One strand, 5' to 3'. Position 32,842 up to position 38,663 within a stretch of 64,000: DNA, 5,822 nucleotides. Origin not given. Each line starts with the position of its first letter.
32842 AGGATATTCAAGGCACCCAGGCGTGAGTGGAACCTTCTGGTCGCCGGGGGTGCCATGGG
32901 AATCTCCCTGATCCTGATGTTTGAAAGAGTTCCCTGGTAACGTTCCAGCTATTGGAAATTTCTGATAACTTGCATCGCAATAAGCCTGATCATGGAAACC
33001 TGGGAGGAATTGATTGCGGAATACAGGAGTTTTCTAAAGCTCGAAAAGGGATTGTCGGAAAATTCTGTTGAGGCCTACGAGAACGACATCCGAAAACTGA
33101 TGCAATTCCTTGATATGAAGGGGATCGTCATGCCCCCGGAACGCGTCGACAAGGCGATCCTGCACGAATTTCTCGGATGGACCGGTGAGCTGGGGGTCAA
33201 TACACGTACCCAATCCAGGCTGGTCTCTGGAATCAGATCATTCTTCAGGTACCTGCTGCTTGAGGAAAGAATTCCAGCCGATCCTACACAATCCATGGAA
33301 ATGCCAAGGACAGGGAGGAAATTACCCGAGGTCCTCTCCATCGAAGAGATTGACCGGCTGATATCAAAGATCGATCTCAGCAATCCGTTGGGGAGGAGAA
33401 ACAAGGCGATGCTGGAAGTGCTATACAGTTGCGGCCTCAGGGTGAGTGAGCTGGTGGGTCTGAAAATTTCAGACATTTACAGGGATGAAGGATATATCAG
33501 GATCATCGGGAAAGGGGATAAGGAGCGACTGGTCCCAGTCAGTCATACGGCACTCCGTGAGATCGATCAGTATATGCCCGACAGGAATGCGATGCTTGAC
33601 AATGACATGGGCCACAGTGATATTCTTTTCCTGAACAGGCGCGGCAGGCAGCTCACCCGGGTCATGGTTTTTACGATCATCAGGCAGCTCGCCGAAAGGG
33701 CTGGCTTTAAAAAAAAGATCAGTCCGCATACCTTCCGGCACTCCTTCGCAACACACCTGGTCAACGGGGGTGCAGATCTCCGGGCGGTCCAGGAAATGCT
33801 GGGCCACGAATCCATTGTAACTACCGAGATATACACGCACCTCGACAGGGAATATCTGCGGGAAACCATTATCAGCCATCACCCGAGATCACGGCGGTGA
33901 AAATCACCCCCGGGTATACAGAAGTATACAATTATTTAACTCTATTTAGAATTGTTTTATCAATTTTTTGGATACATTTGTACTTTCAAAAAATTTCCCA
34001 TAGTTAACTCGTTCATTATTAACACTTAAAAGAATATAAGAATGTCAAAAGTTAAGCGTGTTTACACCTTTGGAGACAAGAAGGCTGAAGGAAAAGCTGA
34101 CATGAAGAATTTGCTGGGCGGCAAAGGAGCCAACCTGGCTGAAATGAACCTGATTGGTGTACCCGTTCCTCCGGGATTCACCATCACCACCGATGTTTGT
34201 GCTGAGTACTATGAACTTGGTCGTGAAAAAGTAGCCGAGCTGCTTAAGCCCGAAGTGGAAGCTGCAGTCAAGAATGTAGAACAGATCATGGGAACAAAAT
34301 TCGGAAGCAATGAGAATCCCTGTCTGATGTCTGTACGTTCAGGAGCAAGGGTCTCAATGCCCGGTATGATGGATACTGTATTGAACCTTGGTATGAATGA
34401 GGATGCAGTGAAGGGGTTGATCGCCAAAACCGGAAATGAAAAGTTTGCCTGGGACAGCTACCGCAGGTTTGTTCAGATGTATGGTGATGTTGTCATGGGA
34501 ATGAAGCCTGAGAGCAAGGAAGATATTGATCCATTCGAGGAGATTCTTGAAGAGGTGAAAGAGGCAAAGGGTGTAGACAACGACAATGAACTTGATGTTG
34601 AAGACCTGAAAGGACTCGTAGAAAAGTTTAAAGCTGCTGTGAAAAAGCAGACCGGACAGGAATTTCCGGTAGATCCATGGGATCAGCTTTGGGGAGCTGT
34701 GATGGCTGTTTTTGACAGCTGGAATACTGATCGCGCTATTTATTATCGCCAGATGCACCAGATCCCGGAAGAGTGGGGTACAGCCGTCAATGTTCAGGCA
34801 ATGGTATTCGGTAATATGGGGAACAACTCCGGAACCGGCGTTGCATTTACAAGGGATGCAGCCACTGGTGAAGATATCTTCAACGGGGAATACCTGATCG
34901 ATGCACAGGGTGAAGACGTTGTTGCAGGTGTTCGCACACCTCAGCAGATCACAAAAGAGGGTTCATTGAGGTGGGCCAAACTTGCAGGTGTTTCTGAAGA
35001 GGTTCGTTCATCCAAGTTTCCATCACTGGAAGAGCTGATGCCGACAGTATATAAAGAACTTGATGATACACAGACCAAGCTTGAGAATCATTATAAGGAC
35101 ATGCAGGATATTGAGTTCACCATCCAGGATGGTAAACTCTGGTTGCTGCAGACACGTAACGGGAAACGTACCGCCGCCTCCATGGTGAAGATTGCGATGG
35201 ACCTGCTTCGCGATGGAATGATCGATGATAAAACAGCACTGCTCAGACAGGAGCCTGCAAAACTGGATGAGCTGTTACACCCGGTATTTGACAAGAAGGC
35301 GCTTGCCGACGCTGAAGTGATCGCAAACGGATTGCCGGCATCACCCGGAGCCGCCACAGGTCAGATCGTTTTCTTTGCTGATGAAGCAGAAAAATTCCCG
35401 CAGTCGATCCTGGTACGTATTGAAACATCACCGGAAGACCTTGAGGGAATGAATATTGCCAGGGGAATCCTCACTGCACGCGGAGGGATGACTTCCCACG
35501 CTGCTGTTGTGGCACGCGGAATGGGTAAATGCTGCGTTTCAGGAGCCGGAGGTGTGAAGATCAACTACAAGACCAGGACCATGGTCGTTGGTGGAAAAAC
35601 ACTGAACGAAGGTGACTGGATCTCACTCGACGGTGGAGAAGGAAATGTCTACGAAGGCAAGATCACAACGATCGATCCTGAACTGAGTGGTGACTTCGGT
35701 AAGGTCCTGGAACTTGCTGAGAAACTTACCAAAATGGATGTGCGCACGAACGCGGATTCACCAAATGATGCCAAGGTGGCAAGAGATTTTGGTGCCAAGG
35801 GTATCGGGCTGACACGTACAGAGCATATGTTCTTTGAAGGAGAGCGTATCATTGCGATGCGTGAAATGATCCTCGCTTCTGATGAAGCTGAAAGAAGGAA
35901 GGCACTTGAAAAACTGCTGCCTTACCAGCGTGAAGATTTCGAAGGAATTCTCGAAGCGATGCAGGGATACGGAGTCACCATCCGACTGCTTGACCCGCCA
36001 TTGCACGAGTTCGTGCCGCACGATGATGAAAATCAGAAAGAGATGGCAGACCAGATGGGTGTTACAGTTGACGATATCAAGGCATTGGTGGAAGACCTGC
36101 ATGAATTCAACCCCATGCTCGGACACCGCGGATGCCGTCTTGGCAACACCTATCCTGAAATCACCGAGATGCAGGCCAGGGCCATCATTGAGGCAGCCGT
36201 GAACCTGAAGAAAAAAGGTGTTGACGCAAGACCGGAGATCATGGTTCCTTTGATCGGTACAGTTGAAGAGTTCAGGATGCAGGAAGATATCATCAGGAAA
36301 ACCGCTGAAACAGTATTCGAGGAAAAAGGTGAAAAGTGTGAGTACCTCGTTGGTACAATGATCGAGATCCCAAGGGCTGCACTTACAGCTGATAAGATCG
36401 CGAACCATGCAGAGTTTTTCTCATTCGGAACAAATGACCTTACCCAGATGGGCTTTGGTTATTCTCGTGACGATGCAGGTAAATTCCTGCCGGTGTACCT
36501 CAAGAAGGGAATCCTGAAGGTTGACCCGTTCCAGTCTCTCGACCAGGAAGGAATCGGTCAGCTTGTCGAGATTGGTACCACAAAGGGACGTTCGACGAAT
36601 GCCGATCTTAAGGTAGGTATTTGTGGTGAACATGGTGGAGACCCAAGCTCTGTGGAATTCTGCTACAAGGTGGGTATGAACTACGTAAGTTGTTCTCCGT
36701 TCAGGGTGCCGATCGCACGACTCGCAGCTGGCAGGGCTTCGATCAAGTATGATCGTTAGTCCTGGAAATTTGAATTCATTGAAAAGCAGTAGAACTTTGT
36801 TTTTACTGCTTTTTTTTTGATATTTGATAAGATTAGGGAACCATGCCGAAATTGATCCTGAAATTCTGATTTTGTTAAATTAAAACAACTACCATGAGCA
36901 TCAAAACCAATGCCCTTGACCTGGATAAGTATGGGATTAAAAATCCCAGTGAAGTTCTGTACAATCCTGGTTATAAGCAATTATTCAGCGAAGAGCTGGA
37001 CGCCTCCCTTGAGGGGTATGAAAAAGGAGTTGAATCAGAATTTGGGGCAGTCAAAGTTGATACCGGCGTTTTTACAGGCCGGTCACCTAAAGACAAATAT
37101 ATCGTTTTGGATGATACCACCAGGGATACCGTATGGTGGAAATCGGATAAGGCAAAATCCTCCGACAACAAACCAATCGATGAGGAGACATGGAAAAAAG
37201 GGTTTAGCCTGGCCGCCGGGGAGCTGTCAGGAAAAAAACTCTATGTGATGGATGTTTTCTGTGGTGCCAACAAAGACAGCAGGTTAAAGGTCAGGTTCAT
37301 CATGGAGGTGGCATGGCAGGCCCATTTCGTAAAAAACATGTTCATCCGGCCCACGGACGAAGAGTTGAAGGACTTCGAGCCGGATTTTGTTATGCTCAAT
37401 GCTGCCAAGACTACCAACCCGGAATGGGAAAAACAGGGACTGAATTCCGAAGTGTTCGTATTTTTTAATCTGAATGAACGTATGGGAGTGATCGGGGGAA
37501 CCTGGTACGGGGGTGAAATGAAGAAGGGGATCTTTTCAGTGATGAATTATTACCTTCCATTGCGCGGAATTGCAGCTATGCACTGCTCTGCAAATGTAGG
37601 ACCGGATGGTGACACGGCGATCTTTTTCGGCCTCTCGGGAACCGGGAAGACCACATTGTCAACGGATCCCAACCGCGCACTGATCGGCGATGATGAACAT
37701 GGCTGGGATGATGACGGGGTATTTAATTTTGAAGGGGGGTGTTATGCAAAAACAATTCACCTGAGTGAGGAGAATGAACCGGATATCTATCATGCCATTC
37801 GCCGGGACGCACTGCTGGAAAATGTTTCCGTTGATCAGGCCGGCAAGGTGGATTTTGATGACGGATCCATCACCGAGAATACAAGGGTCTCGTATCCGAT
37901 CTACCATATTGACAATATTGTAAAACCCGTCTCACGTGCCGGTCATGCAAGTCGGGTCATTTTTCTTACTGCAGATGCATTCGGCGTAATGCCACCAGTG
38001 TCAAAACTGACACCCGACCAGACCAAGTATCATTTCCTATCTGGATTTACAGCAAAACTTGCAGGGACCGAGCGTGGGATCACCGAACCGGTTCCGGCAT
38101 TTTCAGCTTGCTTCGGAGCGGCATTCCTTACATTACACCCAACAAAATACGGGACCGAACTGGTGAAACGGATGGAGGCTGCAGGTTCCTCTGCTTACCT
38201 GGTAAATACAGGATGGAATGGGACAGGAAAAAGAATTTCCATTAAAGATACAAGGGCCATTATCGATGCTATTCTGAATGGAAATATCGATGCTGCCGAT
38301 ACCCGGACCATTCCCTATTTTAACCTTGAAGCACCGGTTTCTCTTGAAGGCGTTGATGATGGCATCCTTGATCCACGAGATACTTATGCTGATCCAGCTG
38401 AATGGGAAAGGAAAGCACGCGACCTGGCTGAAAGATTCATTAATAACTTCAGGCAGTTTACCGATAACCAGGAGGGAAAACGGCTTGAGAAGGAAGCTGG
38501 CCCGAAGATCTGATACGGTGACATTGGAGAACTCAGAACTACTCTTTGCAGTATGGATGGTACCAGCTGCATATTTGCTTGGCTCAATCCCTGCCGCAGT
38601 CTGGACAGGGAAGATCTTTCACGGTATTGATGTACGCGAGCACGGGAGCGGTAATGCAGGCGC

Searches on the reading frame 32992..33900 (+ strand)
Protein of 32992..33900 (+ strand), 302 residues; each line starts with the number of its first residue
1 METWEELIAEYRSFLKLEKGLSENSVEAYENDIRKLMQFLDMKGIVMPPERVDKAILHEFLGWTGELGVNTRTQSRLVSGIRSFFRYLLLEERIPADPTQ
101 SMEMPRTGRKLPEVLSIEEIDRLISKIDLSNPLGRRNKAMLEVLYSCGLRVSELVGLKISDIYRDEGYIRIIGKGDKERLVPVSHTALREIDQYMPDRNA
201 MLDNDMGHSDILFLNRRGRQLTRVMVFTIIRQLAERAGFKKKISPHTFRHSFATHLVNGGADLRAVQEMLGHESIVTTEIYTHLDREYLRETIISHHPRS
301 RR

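Call 8: search_protein_families(library=pfam, proteins=[window:32992-33900:+], max_evalue=0.00001)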
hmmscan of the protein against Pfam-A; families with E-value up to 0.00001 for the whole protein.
window:32992-33900:+ (302 aa): 3 families
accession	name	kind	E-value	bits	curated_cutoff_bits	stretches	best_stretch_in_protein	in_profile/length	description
PF00589.27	Phage_integrase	-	3.4e-48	164.1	27.1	1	114-286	2-170/172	Phage integrase family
PF02899.23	Phage_int_SAM_1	-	8.6e-14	52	22.3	1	8-91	1-82/83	Phage integrase, N-terminal SAM-like domain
PF13495.12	Phage_int_SAM_4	-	6.6e-06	26.9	27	0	10-90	4-80/85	Phage integrase, N-terminal SAM-like domain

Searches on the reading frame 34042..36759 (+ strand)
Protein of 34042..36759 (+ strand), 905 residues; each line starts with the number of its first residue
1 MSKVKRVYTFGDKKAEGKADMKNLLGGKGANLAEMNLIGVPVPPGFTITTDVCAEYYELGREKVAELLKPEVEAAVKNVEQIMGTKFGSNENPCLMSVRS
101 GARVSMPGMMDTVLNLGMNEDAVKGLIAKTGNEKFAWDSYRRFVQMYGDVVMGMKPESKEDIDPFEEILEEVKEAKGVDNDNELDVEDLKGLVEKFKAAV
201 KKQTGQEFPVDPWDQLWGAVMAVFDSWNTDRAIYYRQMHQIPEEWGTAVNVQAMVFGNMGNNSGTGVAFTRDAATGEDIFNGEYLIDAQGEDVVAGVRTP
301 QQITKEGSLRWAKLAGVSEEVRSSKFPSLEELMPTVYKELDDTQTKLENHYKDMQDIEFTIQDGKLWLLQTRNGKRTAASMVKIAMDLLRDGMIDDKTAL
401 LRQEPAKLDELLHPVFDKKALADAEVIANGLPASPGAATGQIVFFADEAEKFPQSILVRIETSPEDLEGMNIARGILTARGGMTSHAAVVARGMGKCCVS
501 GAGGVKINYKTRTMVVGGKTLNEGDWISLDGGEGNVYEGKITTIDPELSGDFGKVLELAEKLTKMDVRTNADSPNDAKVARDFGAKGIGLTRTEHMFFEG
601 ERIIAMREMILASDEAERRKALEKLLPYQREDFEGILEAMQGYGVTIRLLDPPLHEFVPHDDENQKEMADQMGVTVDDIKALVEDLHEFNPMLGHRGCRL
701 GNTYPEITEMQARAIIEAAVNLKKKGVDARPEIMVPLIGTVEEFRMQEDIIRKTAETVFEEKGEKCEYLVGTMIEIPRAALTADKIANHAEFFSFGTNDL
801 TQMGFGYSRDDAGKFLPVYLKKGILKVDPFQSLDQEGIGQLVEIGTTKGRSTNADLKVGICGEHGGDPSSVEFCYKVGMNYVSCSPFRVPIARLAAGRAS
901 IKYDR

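Call 8: search_protein_families(library=pfam, proteins=[window:34042-36759:+], max_evalue=0.00001)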
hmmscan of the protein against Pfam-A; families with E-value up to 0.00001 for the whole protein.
window:34042-36759:+ (905 aa): 3 families
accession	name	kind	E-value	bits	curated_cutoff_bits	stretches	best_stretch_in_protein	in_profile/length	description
PF02896.24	PEP-utilizers_C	-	1.1e-80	271.5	22.8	1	549-897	4-289/293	PEP-utilising enzyme, PEP-binding domain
PF01326.24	PPDK_N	-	8.5e-69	232.8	27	1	23-390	2-325/328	Pyruvate phosphate dikinase, AMP/ATP-binding domain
PF00391.29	PEP-utilizers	-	1.6e-23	82.5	23.1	1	454-534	4-72/72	PEP-utilising enzyme, mobile domain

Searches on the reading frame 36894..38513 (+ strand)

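Call 8: search_protein_families(library=pfam, proteins=[window:36894-38513:+], max_evalue=0.00001)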
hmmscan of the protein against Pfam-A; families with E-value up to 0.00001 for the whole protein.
window:36894-38513:+ (539 aa): 1 family
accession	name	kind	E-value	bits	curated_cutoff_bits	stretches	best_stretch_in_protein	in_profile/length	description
PF01293.25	PEPCK_ATP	-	1.8e-203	676.9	26.5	1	20-489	2-464/465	Phosphoenolpyruvate carboxykinase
